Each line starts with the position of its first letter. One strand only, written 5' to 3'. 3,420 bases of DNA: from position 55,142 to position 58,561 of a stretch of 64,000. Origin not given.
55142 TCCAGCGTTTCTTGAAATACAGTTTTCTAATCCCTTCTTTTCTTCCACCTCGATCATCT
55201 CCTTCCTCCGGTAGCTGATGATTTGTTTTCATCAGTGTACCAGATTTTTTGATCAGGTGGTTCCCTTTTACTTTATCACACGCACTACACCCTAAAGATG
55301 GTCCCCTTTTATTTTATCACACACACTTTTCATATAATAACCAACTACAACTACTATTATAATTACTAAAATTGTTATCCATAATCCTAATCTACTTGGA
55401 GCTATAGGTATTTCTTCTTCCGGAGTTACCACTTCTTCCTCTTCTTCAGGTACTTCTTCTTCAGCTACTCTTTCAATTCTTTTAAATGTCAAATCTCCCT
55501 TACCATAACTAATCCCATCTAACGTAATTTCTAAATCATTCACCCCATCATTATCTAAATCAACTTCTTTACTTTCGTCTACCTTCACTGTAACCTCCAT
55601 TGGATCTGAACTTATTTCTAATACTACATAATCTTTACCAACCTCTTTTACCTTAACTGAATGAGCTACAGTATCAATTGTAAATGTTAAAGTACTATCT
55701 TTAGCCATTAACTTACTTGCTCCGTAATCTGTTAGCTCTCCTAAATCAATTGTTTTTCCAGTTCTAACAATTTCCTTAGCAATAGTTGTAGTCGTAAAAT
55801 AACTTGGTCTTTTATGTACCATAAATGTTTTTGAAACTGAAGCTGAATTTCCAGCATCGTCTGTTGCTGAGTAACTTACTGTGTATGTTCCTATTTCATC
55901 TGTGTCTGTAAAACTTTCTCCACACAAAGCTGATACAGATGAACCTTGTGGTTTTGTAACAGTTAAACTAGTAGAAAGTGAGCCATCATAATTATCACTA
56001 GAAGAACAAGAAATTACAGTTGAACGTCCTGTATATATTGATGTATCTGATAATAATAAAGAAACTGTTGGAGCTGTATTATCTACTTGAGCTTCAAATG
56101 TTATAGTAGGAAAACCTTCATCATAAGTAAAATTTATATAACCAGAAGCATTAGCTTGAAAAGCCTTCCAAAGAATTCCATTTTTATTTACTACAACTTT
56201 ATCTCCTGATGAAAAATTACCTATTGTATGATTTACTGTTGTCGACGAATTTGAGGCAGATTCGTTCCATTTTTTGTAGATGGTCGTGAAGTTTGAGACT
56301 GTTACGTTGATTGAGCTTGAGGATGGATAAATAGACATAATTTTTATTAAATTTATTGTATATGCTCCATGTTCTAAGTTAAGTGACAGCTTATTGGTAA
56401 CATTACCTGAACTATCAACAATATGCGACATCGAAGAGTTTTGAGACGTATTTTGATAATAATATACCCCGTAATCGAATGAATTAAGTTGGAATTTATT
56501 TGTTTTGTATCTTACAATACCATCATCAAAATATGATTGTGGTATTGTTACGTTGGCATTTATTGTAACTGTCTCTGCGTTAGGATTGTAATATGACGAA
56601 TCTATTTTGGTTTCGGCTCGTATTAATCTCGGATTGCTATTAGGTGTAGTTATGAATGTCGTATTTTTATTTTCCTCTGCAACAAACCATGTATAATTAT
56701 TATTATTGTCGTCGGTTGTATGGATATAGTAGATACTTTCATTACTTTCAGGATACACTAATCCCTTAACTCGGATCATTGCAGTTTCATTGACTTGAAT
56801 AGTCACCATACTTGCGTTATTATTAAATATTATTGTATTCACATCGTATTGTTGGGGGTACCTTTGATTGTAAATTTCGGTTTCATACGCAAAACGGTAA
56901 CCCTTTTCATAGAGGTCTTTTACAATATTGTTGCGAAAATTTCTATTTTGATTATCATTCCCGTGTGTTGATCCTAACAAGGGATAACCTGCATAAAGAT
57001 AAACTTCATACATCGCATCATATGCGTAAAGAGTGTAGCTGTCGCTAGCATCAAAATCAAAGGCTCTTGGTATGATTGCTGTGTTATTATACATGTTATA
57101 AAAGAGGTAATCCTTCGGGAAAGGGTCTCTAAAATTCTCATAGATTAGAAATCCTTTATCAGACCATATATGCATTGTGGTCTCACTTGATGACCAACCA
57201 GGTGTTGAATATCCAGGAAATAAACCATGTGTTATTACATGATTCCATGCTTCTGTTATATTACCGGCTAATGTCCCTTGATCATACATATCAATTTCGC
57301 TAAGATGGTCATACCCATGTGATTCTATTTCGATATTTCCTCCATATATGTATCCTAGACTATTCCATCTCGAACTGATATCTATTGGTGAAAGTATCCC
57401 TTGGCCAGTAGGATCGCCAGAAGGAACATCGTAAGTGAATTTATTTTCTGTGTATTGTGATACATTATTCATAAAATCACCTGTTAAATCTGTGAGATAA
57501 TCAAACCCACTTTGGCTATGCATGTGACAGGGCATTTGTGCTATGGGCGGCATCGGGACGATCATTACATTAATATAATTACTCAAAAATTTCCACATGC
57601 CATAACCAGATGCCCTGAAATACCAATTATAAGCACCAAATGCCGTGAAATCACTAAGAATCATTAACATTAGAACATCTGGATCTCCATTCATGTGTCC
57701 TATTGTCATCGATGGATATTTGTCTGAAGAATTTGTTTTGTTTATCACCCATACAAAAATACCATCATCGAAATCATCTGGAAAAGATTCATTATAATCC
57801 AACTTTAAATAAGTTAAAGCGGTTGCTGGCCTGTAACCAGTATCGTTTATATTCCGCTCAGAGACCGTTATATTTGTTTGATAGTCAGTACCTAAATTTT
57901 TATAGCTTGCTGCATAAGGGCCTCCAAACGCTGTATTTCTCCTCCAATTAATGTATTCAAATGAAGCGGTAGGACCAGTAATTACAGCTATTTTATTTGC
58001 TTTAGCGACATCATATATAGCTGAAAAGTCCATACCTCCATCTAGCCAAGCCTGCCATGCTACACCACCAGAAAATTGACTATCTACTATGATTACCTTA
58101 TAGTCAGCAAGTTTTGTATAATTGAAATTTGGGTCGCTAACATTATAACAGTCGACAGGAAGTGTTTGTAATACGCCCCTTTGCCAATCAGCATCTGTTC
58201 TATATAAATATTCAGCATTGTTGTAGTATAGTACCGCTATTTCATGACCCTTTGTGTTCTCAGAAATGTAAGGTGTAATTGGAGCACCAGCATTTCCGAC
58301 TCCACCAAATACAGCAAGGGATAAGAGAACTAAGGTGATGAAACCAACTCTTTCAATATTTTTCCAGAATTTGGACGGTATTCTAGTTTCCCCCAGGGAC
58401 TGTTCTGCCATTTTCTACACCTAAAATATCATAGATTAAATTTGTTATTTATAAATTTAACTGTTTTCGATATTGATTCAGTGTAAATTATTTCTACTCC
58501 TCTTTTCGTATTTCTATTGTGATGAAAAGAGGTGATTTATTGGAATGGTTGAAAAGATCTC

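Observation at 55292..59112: A 1039-aa sequon-rich surface protein convergent with the glycan locus, paired divergently with a tandem-wHTH protein: candidate glycoprotein substrate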

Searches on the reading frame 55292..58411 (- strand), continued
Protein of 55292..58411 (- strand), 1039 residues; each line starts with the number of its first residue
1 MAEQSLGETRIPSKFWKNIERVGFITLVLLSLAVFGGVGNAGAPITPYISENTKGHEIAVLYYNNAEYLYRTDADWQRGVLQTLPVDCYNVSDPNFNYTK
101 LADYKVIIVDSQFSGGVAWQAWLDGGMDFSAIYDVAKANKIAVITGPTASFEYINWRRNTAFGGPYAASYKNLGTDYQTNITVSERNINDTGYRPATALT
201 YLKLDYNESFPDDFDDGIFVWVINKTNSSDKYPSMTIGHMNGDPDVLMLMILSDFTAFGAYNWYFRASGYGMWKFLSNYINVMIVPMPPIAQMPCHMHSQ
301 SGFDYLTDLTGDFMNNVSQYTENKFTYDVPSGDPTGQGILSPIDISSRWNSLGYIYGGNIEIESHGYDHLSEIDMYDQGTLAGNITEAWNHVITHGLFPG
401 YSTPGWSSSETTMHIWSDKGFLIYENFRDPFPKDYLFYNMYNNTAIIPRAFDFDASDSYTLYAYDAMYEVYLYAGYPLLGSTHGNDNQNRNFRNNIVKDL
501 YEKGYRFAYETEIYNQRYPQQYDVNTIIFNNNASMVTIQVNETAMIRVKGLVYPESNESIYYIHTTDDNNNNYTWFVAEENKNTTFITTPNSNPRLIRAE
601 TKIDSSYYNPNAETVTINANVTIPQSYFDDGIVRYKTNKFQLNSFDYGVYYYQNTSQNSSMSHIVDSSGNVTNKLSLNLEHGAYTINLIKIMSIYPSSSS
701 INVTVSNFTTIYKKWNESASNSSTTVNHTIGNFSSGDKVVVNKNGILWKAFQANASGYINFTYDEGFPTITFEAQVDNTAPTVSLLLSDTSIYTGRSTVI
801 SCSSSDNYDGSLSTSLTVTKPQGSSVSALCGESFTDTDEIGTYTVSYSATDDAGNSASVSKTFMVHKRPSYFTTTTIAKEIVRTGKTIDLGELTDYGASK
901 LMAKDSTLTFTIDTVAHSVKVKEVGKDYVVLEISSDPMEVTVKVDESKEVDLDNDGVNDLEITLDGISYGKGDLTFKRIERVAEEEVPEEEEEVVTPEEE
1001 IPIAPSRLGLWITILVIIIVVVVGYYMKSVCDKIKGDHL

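Call 89: search_protein_families(library=padloc, proteins=[window:55292-58411:-], max_evalue=0.001)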
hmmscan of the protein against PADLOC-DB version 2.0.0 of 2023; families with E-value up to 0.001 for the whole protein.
window:55292-58411:- (1039 aa): 0 families

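Call 92: search_protein_families(library=phrogs, proteins=[window:55292-58411:-], max_evalue=0.001)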
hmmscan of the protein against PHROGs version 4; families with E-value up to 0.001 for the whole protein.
window:55292-58411:- (1039 aa): 0 families

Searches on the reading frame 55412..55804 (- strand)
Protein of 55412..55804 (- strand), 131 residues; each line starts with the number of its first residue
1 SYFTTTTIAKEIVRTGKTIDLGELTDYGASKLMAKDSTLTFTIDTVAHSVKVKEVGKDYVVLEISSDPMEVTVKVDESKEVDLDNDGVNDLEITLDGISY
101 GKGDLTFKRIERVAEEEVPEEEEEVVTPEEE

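Call 28: search_protein_families(library=pfam, proteins=[window:55412-55804:-], max_evalue=10)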
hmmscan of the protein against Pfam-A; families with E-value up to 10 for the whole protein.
seq(131 aa): 1 family
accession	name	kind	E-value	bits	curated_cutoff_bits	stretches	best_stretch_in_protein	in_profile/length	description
PF21139.3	BT_MCC_alpha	-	0.1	13.4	31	1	31-60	72-103/118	Methylcrotonyl-CoA carboxylase, alpha-subunit, BT domain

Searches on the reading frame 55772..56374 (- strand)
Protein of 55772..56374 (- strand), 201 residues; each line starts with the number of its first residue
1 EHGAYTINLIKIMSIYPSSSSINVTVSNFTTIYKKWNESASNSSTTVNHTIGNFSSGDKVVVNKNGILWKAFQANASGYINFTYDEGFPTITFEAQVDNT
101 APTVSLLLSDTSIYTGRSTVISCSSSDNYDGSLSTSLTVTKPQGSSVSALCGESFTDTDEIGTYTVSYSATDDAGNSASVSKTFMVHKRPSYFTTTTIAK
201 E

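Call 28: search_protein_families(library=pfam, proteins=[window:55772-56374:-], max_evalue=10)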
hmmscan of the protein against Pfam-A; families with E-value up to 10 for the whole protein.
seq(201 aa): 13 families
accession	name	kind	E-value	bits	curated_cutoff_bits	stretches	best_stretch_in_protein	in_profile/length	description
PF16403.11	Bact_surface_Ig-like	-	5.3e-06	26.8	27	1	156-183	41-68/71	Bacterial surface protein, Ig-like domain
PF18887.5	MBG_3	-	0.0002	21.8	25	1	125-188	8-70/72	MBG domain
PF13750.12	Big_3_3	-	0.00069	19.7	27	2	155-185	115-145/157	Bacterial Ig-like domain (group 3)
PF18911.6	PKD_4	-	0.02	15.3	27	1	101-185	3-82/85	PKD domain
PF18981.6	InlK_D3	-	0.028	14.9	25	1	157-179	45-67/75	Internalin K domain (D3/D4)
PF19077.6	Big_13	-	0.036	15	27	1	160-185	73-99/102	Bacterial Ig-like domain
PF02494.22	HYR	-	0.047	14.5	21.7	1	157-185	52-78/81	HYR domain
PF13754.12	Big_3_4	-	0.058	13.8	27.3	1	159-186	31-58/106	Domain of unknown function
PF24908.1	Ig_SIBA-E_2nd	-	0.059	14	27.8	1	131-178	33-80/117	Integrin beta-like protein A-E, second Ig-like domain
PF17963.7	Big_9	-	0.12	13.7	23.6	1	99-181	1-85/89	Bacterial Ig domain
PF23623.1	GBD_IRG7_N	-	0.12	13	27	1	71-120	6-56/95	IRG7 N-terminal galactose binding domain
PF11238.13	DUF3039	-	0.15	12.3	22.7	1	143-158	22-37/56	Protein of unknown function (DUF3039)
PF17892.7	Cadherin_5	-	2.6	8.4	26.5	0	57-85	52-80/98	Cadherin-like domain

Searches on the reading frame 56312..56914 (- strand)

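Call 28: search_protein_families(library=pfam, proteins=[window:56312-56914:-], max_evalue=10)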
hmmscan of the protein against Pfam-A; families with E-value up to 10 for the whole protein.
seq(201 aa): 3 families
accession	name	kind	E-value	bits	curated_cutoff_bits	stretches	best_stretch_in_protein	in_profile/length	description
PF17962.7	bMG6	-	0.059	14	23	1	139-189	45-95/112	Bacterial macroglobulin domain 6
PF06958.17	Pyocin_S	-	0.1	13.5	22.5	1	66-113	49-95/139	S-type Pyocin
PF25291.1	CGLA_C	-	0.14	12.7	27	1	94-127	14-46/79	Lambda-carrageenase C-terminal domain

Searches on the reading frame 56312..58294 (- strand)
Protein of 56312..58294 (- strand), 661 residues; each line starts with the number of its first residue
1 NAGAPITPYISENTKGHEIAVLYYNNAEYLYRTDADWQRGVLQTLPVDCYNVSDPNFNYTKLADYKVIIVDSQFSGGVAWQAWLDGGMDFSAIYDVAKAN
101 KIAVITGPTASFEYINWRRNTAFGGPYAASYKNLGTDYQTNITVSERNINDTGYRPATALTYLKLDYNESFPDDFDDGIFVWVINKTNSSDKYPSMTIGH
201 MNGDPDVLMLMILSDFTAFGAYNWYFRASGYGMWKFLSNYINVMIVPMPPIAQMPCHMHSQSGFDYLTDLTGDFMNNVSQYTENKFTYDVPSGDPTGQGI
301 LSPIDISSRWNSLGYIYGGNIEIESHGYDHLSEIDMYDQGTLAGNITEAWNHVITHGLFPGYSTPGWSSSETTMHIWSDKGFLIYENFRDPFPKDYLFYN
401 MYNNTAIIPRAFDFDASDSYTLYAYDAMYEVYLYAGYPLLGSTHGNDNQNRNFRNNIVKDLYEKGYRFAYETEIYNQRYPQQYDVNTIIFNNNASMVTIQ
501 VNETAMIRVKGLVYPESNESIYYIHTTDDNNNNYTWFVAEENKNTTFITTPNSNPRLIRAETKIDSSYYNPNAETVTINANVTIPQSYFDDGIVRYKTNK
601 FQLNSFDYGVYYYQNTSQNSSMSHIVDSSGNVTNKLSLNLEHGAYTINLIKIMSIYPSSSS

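Call 56: predict_structure(protein=window:56312-58294:-)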
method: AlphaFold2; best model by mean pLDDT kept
length: 661 residues; sequences in the alignment: 1
mean_pLDDT: 32.4   pTM: 0.26
mean pLDDT of the five models: 32.4, 25.5, 24.6, 23.2, 21.9
residues with pLDDT >= 90: 0; 70-90: 4; 50-70: 46; < 50: 611
segments of 3 or more residues with pLDDT < 50: 1-16, 26-46, 72-86, 106-661
pLDDT, mean of each block of 10 residues (from residue 1): 25 43 47 31 46 64 61 38 45 52 43 25 22 25 26 24 25 29 28 28 32 27 26 30 25 31 28 27 24 31 25 23 26 29 33 32 32 34 35 35 29 29 28 25 29 31 31 30 32 33 33 29 30 33 29 31 32 32 37 33 33 37 38 37 32 29 28
secondary structure, 60 per line:
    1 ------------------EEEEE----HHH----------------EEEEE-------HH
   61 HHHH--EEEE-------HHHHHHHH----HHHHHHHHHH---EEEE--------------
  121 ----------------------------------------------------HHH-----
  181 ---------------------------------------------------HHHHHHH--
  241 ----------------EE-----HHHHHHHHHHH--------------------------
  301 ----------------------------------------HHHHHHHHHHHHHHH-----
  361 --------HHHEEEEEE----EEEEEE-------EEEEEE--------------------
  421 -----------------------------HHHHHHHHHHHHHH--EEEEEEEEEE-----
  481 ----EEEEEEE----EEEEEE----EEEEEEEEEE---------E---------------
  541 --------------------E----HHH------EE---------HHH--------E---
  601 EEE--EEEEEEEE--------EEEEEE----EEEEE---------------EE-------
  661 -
elements in order: E19-23 E47-51 H59-64 E67-70 H78-85 H90-99 E103-106 H232-238 H264-274 H341-355 E372-377 E382-387 E395-400 H450-463 E466-475 E485-491 E496-501 E506-515 E601-603 E606-613 E622-627 E632-636

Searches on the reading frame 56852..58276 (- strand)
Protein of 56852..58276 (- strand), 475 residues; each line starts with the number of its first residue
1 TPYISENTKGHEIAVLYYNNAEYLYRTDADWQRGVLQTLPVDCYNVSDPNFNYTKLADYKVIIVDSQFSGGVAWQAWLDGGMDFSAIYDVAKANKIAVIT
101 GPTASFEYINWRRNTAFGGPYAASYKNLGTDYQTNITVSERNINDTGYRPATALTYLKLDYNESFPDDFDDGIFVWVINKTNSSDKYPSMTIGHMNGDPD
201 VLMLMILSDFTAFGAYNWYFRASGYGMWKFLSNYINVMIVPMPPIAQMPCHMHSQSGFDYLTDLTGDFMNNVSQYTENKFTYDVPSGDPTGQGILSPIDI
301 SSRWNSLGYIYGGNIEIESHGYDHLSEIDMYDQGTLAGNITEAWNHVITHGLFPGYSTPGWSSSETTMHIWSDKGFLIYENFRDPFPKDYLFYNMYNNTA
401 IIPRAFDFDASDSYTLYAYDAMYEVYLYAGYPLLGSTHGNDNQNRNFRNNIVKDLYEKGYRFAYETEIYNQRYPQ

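Call 29: search_solved_structures(query=window:56852-58276:-, max_evalue=10, show_alignments=3)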
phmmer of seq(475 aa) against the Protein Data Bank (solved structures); distinct sequences matched with E-value up to 10: 0.
